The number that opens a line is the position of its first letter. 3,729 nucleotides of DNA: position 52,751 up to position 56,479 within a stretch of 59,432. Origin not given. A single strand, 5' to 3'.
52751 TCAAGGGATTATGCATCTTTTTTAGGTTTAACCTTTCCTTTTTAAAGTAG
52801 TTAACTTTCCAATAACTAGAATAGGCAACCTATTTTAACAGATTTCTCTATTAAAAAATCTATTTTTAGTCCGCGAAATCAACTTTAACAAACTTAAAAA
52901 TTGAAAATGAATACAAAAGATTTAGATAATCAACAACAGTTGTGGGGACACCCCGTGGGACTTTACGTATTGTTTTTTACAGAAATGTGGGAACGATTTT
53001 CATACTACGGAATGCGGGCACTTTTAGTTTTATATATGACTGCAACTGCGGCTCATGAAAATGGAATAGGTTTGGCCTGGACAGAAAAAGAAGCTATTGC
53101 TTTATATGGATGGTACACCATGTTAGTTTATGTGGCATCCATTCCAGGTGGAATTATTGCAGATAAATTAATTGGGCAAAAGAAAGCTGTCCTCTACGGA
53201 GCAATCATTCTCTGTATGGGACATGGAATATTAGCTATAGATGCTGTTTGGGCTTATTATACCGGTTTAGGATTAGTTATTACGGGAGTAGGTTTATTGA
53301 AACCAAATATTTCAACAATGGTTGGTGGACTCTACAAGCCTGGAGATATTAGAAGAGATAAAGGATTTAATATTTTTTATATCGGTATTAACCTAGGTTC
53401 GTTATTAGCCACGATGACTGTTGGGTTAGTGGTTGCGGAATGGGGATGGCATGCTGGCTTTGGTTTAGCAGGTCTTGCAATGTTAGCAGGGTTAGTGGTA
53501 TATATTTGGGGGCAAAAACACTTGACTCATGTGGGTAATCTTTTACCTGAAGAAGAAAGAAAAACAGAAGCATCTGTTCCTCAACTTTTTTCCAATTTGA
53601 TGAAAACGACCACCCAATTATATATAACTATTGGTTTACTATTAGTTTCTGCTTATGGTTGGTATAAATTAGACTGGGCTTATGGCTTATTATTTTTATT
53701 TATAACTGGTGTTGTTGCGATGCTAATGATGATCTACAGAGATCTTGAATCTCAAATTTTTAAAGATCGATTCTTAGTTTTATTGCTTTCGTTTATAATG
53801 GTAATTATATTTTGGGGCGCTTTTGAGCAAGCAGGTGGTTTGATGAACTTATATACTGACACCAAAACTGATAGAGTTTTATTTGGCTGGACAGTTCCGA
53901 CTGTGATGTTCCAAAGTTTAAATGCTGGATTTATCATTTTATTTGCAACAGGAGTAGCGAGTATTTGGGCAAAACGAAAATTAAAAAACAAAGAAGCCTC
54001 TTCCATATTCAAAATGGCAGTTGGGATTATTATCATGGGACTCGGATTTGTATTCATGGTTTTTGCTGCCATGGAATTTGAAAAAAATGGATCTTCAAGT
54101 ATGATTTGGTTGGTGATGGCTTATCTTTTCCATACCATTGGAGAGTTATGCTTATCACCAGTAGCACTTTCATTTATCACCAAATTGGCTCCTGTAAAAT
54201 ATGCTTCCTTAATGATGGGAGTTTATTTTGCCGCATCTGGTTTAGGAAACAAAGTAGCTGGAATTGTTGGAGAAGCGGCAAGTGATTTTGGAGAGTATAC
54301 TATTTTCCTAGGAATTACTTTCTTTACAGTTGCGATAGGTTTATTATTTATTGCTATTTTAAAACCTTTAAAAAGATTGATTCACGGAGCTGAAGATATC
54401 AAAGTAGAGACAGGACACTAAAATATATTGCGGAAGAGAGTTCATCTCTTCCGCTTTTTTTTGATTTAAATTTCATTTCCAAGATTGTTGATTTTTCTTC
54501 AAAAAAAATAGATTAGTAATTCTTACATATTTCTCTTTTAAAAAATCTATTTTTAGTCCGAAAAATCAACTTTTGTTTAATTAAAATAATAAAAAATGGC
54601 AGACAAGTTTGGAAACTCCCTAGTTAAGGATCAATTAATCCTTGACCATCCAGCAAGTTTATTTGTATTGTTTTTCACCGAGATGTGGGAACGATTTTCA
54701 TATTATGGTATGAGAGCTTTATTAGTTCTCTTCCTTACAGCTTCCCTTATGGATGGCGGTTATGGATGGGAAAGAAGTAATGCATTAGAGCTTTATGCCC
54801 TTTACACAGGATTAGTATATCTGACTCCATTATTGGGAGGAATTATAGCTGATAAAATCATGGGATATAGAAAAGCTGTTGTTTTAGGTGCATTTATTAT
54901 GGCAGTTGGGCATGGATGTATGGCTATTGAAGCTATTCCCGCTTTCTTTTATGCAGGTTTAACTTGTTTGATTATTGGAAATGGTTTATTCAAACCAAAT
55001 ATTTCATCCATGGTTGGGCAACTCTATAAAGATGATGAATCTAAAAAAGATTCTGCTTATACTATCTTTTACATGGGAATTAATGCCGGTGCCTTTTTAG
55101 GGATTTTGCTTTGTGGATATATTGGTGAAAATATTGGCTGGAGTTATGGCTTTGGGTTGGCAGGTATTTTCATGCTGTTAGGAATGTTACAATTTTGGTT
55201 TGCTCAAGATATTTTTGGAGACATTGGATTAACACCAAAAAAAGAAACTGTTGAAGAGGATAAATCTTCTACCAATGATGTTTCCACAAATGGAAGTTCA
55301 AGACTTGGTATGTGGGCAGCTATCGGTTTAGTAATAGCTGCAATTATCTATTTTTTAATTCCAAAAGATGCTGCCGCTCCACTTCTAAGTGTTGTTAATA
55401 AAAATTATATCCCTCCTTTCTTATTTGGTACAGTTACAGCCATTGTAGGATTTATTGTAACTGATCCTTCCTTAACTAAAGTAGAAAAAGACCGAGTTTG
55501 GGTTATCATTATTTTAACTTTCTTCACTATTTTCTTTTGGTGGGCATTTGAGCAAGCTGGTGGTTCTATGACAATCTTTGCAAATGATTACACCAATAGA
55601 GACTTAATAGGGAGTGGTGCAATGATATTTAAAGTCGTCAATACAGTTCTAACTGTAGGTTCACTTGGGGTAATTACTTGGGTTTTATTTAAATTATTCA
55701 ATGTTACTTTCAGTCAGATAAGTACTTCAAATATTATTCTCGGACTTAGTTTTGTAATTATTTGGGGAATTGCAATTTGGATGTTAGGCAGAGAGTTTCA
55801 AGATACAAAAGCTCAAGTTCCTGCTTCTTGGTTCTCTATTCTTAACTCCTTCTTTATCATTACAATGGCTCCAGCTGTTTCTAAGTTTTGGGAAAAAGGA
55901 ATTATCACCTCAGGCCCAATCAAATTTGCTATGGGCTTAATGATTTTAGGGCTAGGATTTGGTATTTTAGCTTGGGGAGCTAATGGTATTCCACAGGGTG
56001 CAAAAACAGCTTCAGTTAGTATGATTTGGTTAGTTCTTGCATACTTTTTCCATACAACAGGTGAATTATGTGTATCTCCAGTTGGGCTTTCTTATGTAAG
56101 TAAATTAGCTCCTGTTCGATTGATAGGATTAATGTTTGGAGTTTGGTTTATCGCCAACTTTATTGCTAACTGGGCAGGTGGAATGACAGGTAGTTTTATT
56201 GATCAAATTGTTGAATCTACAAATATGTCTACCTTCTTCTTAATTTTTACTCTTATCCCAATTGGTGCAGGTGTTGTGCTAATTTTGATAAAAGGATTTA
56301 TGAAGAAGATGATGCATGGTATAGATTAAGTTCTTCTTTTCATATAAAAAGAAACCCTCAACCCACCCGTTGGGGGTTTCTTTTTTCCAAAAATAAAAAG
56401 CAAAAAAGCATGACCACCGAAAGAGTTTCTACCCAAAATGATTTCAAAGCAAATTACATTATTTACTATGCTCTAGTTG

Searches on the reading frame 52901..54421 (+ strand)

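Call 85: search_protein_families(library=pfam, proteins=[window:52901-54421:+], max_evalue=0.001)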
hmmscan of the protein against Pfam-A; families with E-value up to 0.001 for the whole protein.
window:52901-54421:+ (506 aa): 2 families
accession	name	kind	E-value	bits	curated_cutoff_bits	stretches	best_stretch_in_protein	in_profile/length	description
PF00854.27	PTR2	-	6.2e-61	206.9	27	1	95-460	2-379/392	POT family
PF07690.21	MFS_1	-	4.7e-21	75.5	33.4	2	33-389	6-288/347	Major Facilitator Superfamily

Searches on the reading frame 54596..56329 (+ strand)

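Call 85: search_protein_families(library=pfam, proteins=[window:54596-56329:+], max_evalue=0.001)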
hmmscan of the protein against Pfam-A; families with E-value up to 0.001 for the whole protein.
window:54596-56329:+ (577 aa): 2 families
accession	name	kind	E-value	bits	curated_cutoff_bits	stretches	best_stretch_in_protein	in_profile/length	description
PF00854.27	PTR2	-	5.9e-49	167.4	27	2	93-387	2-289/392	POT family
PF07690.21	MFS_1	-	3.8e-23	82.4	33.4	1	34-328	6-297/347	Major Facilitator Superfamily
